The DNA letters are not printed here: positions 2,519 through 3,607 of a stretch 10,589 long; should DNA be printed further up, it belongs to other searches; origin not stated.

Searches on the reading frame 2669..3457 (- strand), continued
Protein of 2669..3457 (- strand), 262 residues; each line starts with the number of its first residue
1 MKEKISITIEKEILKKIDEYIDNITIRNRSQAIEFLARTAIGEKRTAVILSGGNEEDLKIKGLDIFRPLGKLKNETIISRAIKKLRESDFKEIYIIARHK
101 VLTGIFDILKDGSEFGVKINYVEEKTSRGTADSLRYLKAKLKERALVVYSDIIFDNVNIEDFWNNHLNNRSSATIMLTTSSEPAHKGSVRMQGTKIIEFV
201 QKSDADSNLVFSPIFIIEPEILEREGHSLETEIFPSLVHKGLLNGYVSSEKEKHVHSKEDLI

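Call 32: search_solved_structures(query=A1, max_evalue=0.001, show_alignments=5)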
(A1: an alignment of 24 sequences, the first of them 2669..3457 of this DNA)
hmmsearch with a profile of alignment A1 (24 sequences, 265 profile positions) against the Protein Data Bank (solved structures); distinct sequences matched with E-value up to 0.001: 25.
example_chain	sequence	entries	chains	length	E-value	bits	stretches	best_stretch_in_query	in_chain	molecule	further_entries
3hl3_A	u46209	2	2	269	1.1e-14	57.4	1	47-225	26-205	Glucose-1-phosphate thymidylyltransferase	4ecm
8x7s_B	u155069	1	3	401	5.9e-12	48.5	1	43-242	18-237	UTP--glucose-1-phosphate uridylyltransferase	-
7x8j_A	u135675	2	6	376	1.6e-11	47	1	47-243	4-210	Mannose-1-phosphate guanylyltransferase 1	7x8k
8yre_D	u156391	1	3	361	1.8e-11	46.9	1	47-243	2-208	Mannose-1-phosphate guanylyltransferase 1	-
7d72_K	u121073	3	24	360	1.3e-08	37.6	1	48-244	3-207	Mannose-1-phosphate guanyltransferase beta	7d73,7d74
1mp3_A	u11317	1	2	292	3.4e-07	32.9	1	45-225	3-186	GLUCOSE-1-PHOSPHATE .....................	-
1lvw_A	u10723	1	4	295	9.5e-07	31.4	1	46-225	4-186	glucose-1-phosphate thymidylyltransferase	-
1mp5_A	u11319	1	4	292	1.4e-06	30.9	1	45-225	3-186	Y177F VARIANT OF S. ENTERICA RmlA BOUND TO UDP-GLUCOSE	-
1h5s_D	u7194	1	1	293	2.2e-06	30.2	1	46-224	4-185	Glucose-1-phosphate thymidylyltransferase 1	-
3pkq_A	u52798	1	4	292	2.3e-06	30.1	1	45-225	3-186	Glucose-1-phosphate thymidylyltransferase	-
3zlk_A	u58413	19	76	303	2.8e-06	29.9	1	40-224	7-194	GLUCOSE-1-PHOSPHATE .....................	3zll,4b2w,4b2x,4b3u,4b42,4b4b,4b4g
1h5r_A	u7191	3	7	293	3.6e-06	29.5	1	46-224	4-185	GLUCOSE-1-PHOSPHATE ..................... | Glucose-1-phosphate thymidylyltransferase 1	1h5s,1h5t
1h5r_B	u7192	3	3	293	3.6e-06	29.5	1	46-224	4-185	GLUCOSE-1-PHOSPHATE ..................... | Glucose-1-phosphate thymidylyltransferase 1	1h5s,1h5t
1mp4_A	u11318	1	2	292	3.7e-06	29.5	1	45-225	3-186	W224H Variant of S. Enterica RmlA Bound to UDP-Glucose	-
1iim_A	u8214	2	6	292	3.8e-06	29.5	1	45-225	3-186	glucose-1-phosphate thymidylyltransferase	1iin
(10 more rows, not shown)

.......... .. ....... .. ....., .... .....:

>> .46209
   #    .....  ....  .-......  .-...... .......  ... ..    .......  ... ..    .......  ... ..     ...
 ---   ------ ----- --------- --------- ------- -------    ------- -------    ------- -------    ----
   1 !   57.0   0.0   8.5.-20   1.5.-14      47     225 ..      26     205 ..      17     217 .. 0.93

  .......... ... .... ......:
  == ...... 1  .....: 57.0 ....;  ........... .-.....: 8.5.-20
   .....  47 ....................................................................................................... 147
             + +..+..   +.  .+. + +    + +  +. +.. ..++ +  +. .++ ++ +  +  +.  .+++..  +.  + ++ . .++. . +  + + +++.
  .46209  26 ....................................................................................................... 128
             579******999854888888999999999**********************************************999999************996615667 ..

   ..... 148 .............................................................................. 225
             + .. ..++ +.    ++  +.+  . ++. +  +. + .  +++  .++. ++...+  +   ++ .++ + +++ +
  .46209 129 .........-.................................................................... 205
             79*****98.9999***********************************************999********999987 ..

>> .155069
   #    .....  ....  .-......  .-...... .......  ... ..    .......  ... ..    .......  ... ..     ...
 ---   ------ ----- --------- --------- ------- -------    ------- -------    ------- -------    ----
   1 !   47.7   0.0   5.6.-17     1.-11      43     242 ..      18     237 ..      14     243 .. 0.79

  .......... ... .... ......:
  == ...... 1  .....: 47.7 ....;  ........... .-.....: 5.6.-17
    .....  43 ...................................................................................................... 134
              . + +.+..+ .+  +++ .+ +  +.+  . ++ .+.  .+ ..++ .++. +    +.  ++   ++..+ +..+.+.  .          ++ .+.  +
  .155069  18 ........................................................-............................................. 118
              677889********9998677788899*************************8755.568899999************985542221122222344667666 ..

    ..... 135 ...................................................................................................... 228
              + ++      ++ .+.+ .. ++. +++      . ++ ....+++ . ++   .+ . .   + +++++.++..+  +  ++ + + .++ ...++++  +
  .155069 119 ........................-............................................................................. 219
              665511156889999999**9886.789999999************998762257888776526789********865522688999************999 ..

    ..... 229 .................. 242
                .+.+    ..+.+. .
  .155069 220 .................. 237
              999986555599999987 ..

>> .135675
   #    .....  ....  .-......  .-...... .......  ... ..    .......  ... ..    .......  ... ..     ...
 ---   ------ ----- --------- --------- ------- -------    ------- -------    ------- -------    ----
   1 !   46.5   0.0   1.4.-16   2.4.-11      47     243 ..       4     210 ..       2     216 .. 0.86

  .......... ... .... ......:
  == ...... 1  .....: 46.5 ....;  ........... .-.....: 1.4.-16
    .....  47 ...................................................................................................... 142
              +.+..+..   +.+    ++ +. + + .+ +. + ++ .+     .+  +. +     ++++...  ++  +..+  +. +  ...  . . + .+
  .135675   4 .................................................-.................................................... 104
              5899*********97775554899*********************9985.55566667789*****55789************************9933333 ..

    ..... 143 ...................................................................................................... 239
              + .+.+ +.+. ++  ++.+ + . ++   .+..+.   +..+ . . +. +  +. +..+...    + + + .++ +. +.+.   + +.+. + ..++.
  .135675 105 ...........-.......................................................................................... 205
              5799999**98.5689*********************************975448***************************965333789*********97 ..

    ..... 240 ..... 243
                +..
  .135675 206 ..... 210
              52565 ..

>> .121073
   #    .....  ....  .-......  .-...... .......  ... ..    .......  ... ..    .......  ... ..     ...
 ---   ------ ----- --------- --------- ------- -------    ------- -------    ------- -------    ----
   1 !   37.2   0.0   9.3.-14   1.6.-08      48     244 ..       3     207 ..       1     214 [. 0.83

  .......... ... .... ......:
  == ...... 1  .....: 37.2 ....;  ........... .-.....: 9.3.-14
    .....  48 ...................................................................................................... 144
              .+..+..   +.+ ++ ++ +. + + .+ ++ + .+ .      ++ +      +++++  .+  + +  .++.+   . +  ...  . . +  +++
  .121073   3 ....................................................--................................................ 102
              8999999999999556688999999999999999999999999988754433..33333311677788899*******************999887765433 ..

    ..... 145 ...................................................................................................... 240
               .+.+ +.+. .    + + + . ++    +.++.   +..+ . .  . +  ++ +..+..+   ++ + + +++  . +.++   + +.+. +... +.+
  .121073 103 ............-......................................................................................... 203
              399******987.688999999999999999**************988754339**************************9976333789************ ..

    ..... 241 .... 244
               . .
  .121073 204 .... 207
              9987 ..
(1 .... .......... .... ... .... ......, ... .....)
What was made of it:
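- Checked: Profile alignments place GG-N-E-E-x-L opposite GG-(T/F/Y)-G-(S/T)-R-L of RmlA and GMPP (call 32).
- The loop is aligned to GGxG(T/S)RL (call 32).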

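Call 47: find_encoding_contigs(protein=P0237, flank=5000, max_places=1)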
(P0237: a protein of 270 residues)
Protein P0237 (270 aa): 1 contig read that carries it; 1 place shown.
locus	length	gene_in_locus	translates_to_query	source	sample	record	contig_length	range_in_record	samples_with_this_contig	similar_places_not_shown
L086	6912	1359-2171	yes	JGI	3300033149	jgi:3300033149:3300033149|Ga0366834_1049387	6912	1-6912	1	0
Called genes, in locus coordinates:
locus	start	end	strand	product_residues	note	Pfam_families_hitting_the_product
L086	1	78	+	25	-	?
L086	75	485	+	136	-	-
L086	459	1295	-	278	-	PF01075:Glyco_transf_9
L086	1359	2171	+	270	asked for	PF00483:NTP_transferase, PF12804:NTP_transf_3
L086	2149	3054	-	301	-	PF01073:3Beta_HSD (weak), PF01370:Epimerase, PF04321:RmlD_sub_bind, PF16363:GDP_Man_Dehyd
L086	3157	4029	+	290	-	PF00535:Glycos_transf_2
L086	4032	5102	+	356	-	PF13439:Glyco_transf_4, PF00534:Glycos_transf_1, PF13692:Glyco_trans_1_4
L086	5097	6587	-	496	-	PF02310:B12-binding (weak), PF04055:Radical_SAM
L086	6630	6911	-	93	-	?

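Call 48: find_encoding_contigs(protein=P0145, flank=5000, max_places=1)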
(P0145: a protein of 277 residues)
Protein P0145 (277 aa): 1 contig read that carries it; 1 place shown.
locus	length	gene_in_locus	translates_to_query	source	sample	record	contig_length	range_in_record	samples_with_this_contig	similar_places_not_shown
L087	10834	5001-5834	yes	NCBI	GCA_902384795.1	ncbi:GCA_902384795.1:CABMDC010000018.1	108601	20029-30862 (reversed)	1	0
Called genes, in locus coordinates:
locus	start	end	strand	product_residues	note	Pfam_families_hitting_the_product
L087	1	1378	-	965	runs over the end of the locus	PF22627:AglB_core-like (faint)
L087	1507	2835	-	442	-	PF01041:DegT_DnrJ_EryC1, PF01053:Cys_Met_Meta_PP (weak)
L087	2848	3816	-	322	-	PF01073:3Beta_HSD, PF01370:Epimerase, PF02719:Polysacc_synt_2, PF04321:RmlD_sub_bind, PF05368:NmrA (faint), PF07993:NAD_binding_4, PF13460:NAD_binding_10 (weak), PF16363:GDP_Man_Dehyd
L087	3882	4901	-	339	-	PF01073:3Beta_HSD, PF01370:Epimerase, PF02719:Polysacc_synt_2, PF04321:RmlD_sub_bind, PF07993:NAD_binding_4 (weak), PF16363:GDP_Man_Dehyd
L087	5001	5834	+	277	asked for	PF00483:NTP_transferase, PF12804:NTP_transf_3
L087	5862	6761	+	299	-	PF01073:3Beta_HSD (weak), PF01370:Epimerase, PF02719:Polysacc_synt_2, PF04321:RmlD_sub_bind, PF16363:GDP_Man_Dehyd, PF07993:NAD_binding_4 (faint)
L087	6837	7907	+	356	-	PF00483:NTP_transferase, PF12804:NTP_transf_3, PF25084:LbH_EIF2B (weak), PF00132:Hexapep, PF25087:GMPPB_C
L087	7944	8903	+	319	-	PF00535:Glycos_transf_2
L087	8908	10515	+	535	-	PF13231:PMT_2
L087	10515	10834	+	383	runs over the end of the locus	PF01266:DAO (faint), PF01494:FAD_binding_3, PF03486:HI0933_like, PF12831:FAD_oxidored (weak), PF13450:NAD_binding_8 (weak), PF22578:GGR_cat (weak)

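Call 66: find_encoding_contigs(protein=P0123, flank=4000, max_places=1)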
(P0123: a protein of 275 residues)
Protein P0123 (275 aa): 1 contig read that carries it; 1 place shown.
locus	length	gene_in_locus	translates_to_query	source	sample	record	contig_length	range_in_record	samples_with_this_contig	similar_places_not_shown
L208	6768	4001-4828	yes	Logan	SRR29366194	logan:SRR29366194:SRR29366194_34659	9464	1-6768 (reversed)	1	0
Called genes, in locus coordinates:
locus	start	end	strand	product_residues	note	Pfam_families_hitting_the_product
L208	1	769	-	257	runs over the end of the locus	-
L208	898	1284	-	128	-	-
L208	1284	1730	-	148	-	-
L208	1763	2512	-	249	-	-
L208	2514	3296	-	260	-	-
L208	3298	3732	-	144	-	-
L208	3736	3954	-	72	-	-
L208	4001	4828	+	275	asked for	PF00483:NTP_transferase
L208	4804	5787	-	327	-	PF00814:TsaD, PF22521:HypF_C_2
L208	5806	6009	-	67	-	PF01599:Ribosomal_S27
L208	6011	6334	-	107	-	PF01282:Ribosomal_S24e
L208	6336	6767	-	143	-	?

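Call 67: find_encoding_contigs(protein=P0228, flank=4000, max_places=1)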
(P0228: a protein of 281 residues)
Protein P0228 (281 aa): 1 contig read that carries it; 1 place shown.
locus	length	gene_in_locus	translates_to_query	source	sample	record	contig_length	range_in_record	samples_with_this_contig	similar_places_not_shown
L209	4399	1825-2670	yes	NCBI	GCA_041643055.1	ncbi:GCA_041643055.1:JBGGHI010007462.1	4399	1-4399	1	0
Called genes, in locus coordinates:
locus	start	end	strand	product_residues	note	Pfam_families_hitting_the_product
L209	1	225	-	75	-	?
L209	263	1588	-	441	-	PF00696:AA_kinase, PF07021:MetW, PF13489:Methyltransf_23, PF08241:Methyltransf_11, PF08242:Methyltransf_12 (weak), PF13649:Methyltransf_25, PF13847:Methyltransf_31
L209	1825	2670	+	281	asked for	PF00483:NTP_transferase, PF12804:NTP_transf_3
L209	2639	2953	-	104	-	PF18895:T4SS_pilin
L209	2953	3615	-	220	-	-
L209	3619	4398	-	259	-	?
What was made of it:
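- Distant members sit in non-sugar contexts (calls 66, 67).
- Tried and rejected: P0123 and P0228 sit in other contexts (calls 66, 67), although P0145 and P0237 are in glycan clusters (calls 47, 48).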
